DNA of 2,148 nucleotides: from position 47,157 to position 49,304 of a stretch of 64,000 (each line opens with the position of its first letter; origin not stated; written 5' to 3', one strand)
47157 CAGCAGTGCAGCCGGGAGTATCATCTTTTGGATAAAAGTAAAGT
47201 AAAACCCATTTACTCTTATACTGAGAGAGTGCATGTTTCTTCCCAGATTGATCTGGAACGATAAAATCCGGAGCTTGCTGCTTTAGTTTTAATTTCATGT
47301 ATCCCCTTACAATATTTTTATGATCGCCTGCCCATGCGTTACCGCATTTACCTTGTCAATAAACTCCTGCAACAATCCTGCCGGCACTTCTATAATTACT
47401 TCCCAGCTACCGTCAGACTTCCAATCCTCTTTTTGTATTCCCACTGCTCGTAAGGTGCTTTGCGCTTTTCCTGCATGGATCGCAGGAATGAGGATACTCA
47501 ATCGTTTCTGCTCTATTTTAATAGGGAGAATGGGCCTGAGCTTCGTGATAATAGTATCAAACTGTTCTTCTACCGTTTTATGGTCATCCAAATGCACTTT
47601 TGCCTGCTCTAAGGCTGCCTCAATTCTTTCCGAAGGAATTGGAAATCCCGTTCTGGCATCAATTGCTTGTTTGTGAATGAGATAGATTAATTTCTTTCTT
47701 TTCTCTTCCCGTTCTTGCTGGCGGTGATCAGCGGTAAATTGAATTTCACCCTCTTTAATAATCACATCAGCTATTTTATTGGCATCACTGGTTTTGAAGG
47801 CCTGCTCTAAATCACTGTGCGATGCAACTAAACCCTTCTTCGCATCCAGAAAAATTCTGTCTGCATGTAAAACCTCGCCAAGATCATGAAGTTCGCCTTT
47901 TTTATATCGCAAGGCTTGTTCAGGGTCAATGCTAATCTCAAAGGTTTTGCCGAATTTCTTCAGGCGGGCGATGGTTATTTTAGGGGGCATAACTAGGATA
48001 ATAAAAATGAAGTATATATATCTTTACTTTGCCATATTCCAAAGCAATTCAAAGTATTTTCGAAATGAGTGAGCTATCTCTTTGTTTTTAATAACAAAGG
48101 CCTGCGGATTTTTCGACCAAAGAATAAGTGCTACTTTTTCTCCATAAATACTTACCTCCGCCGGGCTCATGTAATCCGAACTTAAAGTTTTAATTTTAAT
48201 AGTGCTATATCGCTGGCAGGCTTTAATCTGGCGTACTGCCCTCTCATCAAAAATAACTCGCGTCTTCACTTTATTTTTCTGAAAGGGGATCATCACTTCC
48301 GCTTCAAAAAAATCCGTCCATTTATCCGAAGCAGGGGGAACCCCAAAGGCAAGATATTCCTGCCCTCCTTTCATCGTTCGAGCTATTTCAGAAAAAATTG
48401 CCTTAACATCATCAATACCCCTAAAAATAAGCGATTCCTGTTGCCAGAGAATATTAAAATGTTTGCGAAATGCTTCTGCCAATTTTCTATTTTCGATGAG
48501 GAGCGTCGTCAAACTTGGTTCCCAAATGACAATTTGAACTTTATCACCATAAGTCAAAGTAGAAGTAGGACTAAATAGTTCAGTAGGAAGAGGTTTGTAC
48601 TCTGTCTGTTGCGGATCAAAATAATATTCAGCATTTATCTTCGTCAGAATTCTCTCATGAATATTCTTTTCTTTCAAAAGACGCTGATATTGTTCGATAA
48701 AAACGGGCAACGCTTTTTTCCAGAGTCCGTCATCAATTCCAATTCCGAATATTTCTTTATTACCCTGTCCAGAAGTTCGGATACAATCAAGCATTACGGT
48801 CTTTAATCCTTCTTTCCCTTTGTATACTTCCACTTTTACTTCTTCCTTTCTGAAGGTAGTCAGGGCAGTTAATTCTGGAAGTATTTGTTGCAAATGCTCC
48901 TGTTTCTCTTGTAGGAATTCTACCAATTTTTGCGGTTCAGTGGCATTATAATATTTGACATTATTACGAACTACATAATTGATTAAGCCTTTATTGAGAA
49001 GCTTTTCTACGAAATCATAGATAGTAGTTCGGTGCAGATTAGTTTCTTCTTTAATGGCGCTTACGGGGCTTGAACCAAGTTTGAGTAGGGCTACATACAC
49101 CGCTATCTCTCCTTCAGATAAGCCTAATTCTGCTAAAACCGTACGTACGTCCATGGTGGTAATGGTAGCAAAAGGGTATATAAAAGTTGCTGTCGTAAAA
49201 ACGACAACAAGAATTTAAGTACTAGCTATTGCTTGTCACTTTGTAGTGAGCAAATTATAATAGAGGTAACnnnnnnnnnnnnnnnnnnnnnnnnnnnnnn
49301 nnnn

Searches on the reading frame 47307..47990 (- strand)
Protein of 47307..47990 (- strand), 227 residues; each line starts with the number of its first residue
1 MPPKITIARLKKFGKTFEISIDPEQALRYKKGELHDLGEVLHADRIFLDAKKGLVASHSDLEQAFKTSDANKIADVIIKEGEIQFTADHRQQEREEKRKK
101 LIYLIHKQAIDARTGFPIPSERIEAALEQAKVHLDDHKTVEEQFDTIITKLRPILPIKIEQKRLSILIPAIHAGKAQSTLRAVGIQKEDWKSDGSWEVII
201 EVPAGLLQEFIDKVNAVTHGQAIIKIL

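Call 65: search_protein_families(library=pfam, proteins=[window:47307-47990:-], max_evalue=0.0001)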
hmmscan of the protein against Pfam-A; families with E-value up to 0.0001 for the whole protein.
window:47307-47990:- (227 aa): 3 families
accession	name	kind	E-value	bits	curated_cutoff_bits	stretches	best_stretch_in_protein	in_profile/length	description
PF01172.24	SBDS_N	-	2.5e-24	85.5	24.6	1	5-90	2-87/88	Shwachman-Bodian-Diamond syndrome (SBDS) N-terminal domain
PF20268.4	SBDS_C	-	3.7e-17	62.4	27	1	163-227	2-69/71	SBDS protein, C-terminal domain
PF09377.16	SBDS_domain_II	-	2.3e-16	59.9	27.2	1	99-160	1-62/62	SBDS protein, domain II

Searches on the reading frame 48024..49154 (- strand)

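Call 24: search_protein_families(library=pfam, proteins=[window:48024-49154:-], max_evalue=0.00001)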
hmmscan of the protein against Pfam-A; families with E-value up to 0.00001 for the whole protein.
window:48024-49154:- (376 aa): 1 family
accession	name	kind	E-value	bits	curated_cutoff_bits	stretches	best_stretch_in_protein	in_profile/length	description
PF01978.25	TrmB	-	9.8e-16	57.8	25.6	1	7-74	1-67/68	Sugar-specific transcriptional regulator TrmB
